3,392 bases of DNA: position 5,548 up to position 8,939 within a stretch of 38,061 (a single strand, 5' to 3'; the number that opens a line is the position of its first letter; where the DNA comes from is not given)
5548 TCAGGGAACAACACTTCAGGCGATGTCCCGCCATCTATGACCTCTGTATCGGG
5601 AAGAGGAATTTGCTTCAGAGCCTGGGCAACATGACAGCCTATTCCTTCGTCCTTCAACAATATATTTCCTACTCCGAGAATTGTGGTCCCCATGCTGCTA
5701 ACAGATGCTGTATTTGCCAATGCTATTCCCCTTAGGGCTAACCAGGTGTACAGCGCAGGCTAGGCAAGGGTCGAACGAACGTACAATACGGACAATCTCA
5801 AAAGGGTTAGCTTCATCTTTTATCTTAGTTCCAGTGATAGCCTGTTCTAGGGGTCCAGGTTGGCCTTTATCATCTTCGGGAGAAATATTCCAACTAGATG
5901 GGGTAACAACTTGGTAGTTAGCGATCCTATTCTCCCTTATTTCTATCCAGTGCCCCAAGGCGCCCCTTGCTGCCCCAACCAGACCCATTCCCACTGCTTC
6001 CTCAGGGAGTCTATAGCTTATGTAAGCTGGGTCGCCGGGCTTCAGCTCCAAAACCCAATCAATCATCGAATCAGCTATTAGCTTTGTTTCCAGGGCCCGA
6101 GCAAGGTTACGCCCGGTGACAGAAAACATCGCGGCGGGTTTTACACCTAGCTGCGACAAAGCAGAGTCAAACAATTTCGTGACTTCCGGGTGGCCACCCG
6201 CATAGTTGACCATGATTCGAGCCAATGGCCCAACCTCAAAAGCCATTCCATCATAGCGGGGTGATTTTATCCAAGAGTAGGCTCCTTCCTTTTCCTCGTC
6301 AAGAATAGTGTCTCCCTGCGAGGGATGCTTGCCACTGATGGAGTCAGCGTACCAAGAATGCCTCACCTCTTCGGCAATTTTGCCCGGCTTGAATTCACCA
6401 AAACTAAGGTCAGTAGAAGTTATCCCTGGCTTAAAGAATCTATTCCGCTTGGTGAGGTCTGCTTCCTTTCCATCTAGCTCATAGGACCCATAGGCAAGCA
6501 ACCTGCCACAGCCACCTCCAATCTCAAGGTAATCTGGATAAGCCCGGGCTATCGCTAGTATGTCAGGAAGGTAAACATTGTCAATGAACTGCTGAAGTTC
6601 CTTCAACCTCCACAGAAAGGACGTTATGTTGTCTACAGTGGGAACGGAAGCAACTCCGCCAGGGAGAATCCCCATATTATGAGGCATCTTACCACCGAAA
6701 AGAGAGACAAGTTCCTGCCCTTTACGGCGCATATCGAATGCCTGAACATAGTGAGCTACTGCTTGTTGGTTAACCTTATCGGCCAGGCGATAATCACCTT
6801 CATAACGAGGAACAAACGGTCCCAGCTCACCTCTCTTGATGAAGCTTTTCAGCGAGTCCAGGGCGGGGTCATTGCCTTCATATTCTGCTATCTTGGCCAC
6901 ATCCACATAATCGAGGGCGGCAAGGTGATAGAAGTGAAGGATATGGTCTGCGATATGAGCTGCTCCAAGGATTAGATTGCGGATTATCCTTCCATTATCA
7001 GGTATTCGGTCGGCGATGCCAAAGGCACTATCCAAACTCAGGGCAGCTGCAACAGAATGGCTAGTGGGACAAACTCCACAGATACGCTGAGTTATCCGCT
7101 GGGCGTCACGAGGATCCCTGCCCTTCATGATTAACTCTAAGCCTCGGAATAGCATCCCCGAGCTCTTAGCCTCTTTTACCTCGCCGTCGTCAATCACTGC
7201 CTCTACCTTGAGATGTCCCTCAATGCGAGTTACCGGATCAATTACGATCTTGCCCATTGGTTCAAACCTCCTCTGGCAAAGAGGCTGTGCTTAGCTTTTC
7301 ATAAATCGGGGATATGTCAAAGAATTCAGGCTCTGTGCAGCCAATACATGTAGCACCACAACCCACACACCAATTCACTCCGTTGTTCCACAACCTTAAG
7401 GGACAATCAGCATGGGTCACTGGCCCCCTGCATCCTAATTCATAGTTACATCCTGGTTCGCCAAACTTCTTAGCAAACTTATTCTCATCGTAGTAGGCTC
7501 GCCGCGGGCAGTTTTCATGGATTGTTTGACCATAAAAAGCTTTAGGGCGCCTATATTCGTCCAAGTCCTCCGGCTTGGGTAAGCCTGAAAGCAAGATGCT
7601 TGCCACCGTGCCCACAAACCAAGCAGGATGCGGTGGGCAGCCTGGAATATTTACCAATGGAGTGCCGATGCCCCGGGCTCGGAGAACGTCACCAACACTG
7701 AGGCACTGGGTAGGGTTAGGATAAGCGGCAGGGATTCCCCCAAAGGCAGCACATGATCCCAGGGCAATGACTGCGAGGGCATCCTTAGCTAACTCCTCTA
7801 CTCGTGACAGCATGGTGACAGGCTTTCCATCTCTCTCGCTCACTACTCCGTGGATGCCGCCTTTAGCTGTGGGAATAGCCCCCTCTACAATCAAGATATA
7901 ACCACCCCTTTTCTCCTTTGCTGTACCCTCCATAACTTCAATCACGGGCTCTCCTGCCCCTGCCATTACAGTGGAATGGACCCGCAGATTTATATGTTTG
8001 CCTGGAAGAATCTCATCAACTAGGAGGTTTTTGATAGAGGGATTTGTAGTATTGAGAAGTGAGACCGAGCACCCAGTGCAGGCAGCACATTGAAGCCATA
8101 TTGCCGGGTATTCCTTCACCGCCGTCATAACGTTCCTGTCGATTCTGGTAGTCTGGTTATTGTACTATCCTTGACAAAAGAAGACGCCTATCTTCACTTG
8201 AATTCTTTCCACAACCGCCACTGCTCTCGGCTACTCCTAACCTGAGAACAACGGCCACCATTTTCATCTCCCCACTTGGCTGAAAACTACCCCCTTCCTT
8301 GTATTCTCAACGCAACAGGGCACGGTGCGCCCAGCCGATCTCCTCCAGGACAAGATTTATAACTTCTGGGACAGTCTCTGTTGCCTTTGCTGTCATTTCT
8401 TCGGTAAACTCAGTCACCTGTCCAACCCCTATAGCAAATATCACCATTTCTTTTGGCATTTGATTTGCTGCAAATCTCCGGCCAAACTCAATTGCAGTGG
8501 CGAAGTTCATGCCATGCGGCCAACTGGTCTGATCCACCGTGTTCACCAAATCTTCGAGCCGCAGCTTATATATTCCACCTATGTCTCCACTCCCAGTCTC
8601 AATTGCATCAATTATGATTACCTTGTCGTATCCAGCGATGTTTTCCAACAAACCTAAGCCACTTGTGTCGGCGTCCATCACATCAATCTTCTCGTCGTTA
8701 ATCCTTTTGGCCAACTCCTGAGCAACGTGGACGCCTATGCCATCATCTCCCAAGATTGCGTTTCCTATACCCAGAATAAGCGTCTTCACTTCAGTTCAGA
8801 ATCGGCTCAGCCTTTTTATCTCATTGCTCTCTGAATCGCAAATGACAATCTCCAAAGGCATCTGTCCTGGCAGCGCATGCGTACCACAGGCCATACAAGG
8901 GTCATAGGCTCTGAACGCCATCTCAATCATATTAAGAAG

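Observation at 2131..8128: Tat-less uptake-type [NiFe]-hydrogenase translationally coupled to a second MetV and followed by metV-metF-DUF3786: a candidate H2-linked methylene-THF reductase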

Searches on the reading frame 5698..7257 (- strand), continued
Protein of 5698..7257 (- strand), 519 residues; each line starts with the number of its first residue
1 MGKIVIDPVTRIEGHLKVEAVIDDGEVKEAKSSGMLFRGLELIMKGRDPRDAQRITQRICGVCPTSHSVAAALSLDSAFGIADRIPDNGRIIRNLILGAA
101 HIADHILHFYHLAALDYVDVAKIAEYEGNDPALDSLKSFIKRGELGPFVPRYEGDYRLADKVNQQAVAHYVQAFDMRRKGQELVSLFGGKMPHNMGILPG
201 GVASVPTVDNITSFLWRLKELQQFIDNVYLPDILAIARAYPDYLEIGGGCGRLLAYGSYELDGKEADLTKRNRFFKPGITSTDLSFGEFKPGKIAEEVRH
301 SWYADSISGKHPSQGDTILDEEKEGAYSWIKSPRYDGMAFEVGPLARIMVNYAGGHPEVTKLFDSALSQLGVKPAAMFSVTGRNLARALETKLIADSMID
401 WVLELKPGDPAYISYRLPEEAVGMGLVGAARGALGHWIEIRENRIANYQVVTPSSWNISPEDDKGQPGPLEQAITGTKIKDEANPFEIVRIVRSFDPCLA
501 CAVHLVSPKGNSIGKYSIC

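Call 23: search_solved_structures(query=window:5698-7257:-, max_evalue=1e-20, show_alignments=1)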
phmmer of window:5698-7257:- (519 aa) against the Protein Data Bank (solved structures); distinct sequences matched with E-value up to 1e-20: 61 (the best 60 are shown).
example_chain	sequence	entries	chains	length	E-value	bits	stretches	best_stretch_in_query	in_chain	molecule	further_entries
1h2a_L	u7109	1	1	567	1.4e-130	439.8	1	2-518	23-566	HYDROGENASE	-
5jsu_B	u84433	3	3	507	9.1e-129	433.8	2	138-511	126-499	Periplasmic [NiFeSe] hydrogenase, large subunit, selenocysteine-containing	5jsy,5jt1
1frf_L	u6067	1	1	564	1.1e-128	433.6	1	2-519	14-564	[NI-FE] HYDROGENASE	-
1h2r_L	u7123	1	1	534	4.1e-128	431.7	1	2-504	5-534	PROTEIN (PERIPLASMIC [NIFE] HYDROGENASE LARGE SUBUNIT)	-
1ubh_L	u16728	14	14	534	4.2e-128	431.7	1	2-504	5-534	Periplasmic [NiFe] hydrogenase large subunit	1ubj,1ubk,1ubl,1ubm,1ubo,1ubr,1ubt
4u9h_L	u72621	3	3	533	4.3e-128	431.6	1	2-504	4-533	Periplasmic [NiFe] hydrogenase large subunit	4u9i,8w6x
5xle_L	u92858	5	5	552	5e-128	431.4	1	2-504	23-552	Periplasmic [NiFe] hydrogenase large subunit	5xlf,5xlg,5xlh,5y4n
5jsh_B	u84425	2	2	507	3.4e-127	428.7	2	138-511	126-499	Periplasmic [NiFeSe] hydrogenase, large subunit, selenocysteine-containing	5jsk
6z8o_B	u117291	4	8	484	1.5e-126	426.5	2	137-504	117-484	Periplasmic [NiFeSe] hydrogenase, large subunit, selenocysteine-containing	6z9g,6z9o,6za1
6ru9_B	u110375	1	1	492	1.7e-126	426.4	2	137-504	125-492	Periplasmic [NiFeSe] hydrogenase, large subunit, selenocysteine-containing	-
6rtp_B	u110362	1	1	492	3.1e-126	425.5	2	137-504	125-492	Periplasmic [NiFeSe] hydrogenase, large subunit, selenocysteine-containing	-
6z8m_B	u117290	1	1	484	4e-126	425.1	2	137-504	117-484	Periplasmic [NiFeSe] hydrogenase, large subunit, selenocysteine-containing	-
6ruc_B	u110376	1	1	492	4.3e-126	425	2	137-504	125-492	Periplasmic [NiFeSe] hydrogenase, large subunit, selenocysteine-containing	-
3ze6_B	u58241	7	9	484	5.9e-126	424.6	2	137-504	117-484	PERIPLASMIC [NIFESE] HYDROGENASE, LARGE SUBUNIT, SELENOCYS SELENOCYSTEINE-CONTAINING | PERIPLASMIC [NIFESE] HYDROGENASE, LARGE SUBUNIT, SELENOCYSTEINE-CONTAININ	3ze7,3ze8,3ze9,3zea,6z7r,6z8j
2wpn_B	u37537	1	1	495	6.6e-126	424.4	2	137-504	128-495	PERIPLASMIC [NIFESE] HYDROGENASE, LARGE SUBUNIT, SELENOCYSTEINE-CONTAINING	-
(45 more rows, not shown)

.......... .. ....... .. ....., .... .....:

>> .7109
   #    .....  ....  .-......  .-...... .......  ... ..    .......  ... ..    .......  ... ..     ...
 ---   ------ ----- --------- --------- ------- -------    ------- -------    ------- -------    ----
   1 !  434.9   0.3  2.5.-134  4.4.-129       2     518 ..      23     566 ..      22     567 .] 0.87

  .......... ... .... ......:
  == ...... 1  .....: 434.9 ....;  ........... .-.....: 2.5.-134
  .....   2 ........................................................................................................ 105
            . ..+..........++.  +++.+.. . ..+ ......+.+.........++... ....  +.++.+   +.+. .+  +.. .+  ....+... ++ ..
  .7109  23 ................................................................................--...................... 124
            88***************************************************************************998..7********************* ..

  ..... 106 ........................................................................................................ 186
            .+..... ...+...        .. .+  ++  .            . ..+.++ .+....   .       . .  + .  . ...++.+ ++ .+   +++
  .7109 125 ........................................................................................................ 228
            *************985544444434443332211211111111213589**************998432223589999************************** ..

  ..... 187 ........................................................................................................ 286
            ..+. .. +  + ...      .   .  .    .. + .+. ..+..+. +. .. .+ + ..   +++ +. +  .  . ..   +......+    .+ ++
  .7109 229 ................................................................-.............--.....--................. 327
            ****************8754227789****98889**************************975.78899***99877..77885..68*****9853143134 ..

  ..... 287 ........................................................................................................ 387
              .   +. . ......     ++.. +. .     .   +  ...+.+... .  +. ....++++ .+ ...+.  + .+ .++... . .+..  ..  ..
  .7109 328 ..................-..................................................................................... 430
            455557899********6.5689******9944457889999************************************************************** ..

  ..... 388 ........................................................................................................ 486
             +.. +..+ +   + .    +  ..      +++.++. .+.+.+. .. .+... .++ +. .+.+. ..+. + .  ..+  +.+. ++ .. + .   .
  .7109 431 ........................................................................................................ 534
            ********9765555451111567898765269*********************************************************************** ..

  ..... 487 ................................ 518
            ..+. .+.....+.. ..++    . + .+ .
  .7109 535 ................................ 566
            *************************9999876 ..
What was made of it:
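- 5698..7257 (-): [NiFe]-hydrogenase large subunit, 519 aa. It is the Cys type, with RICGVCP and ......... motifs and a 15-residue C-terminal extension. Best solved relatives are 1h2a_L and 5jsu_B, at E = 1e-130 and 9e-129 (call 23).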

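Call 60: find_related_loci(query=A3, collection=metagenome_contigs, flank=6000)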
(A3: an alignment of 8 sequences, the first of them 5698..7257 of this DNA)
Query A3 (519 aa) in metagenome_contigs; peptide patterns used: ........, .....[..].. (x = any residue, [..] = any of these).
600 stretches matched a pattern (row limit reached: there are more); 368 encode a relative of the query (tblastn E <= 1e-3); the best 80 are kept; 80 distinct loci.
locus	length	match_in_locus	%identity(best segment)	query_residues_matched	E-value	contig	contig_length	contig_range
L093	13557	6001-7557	98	1-519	0e+0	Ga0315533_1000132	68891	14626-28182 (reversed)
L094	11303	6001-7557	82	1-519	0e+0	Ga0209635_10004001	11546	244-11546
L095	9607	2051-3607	80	1-519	0e+0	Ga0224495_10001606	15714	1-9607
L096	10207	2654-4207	81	1-518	0e+0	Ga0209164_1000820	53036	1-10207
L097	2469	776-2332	81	1-519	0e+0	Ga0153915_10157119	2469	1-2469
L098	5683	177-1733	80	1-519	0e+0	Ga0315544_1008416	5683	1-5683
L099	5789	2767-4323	80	1-519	0e+0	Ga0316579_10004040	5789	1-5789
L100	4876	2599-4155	80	1-519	0e+0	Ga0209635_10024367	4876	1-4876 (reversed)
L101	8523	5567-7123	79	1-519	0e+0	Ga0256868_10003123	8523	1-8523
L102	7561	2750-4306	79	1-519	0e+0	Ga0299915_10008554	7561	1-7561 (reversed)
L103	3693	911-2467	80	1-519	0e+0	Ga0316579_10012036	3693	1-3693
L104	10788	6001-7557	80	1-519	0e+0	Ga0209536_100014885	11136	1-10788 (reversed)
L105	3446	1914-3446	81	1-511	0e+0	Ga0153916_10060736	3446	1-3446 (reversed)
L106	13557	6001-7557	79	1-519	0e+0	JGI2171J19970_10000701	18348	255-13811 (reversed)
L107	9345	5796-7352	80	1-519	0e+0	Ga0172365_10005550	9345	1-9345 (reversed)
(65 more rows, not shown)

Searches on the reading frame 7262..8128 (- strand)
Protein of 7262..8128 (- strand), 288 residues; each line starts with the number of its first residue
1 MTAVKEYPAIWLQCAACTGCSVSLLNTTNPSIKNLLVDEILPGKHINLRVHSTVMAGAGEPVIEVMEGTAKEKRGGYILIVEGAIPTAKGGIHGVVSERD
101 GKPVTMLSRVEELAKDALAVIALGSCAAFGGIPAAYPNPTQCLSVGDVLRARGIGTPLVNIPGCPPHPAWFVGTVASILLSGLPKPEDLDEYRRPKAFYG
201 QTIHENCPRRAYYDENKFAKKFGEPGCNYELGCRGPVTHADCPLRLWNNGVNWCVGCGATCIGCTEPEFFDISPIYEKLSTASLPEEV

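Call 4: search_protein_families(library=pfam, proteins=[window:7262-8128:-])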
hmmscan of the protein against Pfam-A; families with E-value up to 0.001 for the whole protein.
window:7262-8128:- (288 aa): 2 families
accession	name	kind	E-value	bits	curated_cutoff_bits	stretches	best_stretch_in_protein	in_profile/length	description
PF14720.11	NiFe_hyd_SSU_C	-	4.2e-31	107.6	27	1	199-271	1-74/80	NiFe/NiFeSe hydrogenase small subunit C-terminal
PF01058.29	Oxidored_q6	-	2.5e-28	98.8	27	1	17-177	1-127/128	NADH ubiquinone oxidoreductase, 20 Kd subunit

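Call 5: search_protein_families(library=ncbifam, proteins=[window:7262-8128:-])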
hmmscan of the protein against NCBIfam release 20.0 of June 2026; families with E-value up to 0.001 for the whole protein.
window:7262-8128:- (288 aa): 5 families
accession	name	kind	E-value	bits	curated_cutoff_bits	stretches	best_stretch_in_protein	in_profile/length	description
NF045520.1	H2_NiFeSe_small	exception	2.8e-94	316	470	1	5-277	38-313/314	NiFeSe hydrogenase small subunit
TIGR00391.1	hydA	subfamily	1.9e-70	237.9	179.5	1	5-280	49-312/365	hydrogenase small subunit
NF007779.0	PRK10468.1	equivalog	2.1e-59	201.4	659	1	2-267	44-298/372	hydrogenase 2 small subunit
NF045875.1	F420_non_VhuG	exception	1.2e-05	24.7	450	0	110-134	71-95/286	F420-non-reducing hydrogenase subunit VhuG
TIGR03294.1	FrhG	equivalog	7.3e-05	22.6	245.5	0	105-184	66-145/228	coenzyme F420 hydrogenase subunit gamma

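Call 24: search_solved_structures(query=window:7262-8128:-, max_evalue=1e-10, show_alignments=2)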
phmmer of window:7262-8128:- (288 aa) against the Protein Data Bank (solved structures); distinct sequences matched with E-value up to 1e-10: 43.
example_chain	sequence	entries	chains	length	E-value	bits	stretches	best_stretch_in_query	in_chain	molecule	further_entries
1cc1_S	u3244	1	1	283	1.3e-77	264.3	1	4-276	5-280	HYDROGENASE (SMALL SUBUNIT)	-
4kl8_S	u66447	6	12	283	1.4e-77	264.3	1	4-276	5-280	Periplasmic [NiFeSe] hydrogenase small subunit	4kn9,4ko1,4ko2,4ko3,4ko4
3ze6_A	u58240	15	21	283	6.1e-72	245.7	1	7-277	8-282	PERIPLASMIC [NIFESE] HYDROGENASE, SMALL SUBUNIT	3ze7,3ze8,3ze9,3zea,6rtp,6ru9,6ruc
2wpn_A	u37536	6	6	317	9.1e-72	245.2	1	7-277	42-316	PERIPLASMIC [NIFESE] HYDROGENASE, SMALL SUBUNIT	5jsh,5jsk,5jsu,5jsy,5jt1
1frv_A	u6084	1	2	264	5.1e-63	216.4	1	2-276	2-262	HYDROGENASE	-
1yq9_A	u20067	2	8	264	3.5e-62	213.7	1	2-276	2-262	Periplasmic [NiFe] hydrogenase small subunit | PERIPLASMIC HYDROGENASE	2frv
4upe_A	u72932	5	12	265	9.8e-62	212.2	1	5-278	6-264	NIFE-HYDROGENASE SMALL SUBUNIT | HYDROGENASE (NIFE) SMALL SUBUNIT HYDA | PERIPLASMIC [NIFE] HYDROGENASE SMALL SUBUNIT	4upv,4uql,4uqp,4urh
1yqw_A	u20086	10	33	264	1e-61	212.2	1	5-278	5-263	Periplasmic [NiFe] hydrogenase small subunit | HYDROGENASE (NIFE) SMALL SUBUNIT HYDA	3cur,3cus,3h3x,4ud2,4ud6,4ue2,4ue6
1yrq_A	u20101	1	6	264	5.1e-61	209.9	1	5-278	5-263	Periplasmic [NiFe] hydrogenase small subunit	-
4ucw_A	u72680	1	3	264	5.2e-61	209.8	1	5-278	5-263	HYDROGENASE (NIFE) SMALL SUBUNIT HYDA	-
4ucq_A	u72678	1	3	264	6.1e-61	209.6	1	5-278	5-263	HYDROGENASE (NIFE) SMALL SUBUNIT HYDA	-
3myr_A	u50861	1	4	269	1.1e-60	208.7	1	9-280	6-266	Hydrogenase (NiFe) small subunit HydA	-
4ucx_A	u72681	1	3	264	1.2e-60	208.7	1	5-278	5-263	HYDROGENASE (NIFE) SMALL SUBUNIT HYDA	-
1frf_S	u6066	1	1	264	2.3e-60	207.8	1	5-278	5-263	[NI-FE] HYDROGENASE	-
8w6x_S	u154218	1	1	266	3.7e-59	203.8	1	9-277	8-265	Periplasmic [NiFe] hydrogenase small subunit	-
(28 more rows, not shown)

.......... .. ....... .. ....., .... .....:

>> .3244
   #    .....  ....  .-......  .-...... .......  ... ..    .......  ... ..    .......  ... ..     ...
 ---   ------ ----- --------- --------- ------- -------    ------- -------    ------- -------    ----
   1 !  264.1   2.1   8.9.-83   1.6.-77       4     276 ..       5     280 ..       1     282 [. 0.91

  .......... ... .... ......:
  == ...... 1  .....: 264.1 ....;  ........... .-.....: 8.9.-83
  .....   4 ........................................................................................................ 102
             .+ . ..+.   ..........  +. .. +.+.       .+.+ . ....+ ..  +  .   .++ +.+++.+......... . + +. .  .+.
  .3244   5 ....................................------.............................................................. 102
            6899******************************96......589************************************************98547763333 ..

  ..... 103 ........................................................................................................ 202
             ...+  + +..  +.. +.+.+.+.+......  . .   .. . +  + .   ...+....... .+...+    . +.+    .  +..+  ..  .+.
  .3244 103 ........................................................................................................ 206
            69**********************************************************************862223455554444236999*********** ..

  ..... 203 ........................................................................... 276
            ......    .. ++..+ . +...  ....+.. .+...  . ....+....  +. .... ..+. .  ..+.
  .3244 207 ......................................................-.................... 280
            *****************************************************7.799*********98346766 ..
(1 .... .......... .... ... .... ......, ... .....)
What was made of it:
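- Checked: It aligns to mature (signal-cleaved) periplasmic small subunits from their residue 5 (1cc1_S), and to the NiFeSe small-subunit profile from position 38 (calls 5, 24).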

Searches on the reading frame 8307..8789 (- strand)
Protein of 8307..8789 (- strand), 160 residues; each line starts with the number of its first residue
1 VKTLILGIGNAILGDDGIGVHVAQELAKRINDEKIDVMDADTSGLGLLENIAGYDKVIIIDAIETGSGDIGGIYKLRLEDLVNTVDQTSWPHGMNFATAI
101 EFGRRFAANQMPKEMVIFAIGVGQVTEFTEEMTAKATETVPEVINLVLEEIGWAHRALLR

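Call 4: search_protein_families(library=pfam, proteins=[window:8307-8789:-])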
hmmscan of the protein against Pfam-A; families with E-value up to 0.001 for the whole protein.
window:8307-8789:- (160 aa): 1 family
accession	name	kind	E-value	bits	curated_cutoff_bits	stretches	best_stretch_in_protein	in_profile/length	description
PF01750.23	HycI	-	5.9e-17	62.2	23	1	20-150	1-130/130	Hydrogenase maturation protease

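Call 5: search_protein_families(library=ncbifam, proteins=[window:8307-8789:-])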
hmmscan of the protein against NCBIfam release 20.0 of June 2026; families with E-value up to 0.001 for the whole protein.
window:8307-8789:- (160 aa): 7 families
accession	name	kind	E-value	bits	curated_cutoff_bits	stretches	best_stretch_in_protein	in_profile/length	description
TIGR00072.1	hydrog_prot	superfamily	3.4e-34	117.9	47.45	1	4-151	1-145/145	hydrogenase maturation protease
TIGR00140.1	hupD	subfamily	3.4e-23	82.3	151.8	1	4-151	2-147/151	HyaD/HybD family hydrogenase maturation endopeptidase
NF045519.1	NiFeSe_H2_mat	exception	1.7e-20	73.4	190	1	2-151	2-147/152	NiFeSe hydrogenase maturation protease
NF007777.0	PRK10466.1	equivalog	5e-20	71.9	190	1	1-148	1-146/164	HyaD/HybD family hydrogenase maturation endopeptidase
TIGR00130.1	frhD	equivalog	1.2e-09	38.4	134.95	1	2-152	4-152/153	coenzyme F420-reducing hydrogenase, FrhD protein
TIGR00142.1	hycI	equivalog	4.5e-08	33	119.1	1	4-150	2-141/146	hydrogenase maturation peptidase HycI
NF007616.0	PRK10264.1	equivalog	9.4e-08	31.9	261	1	3-66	6-70/195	hydrogenase 1 maturation protease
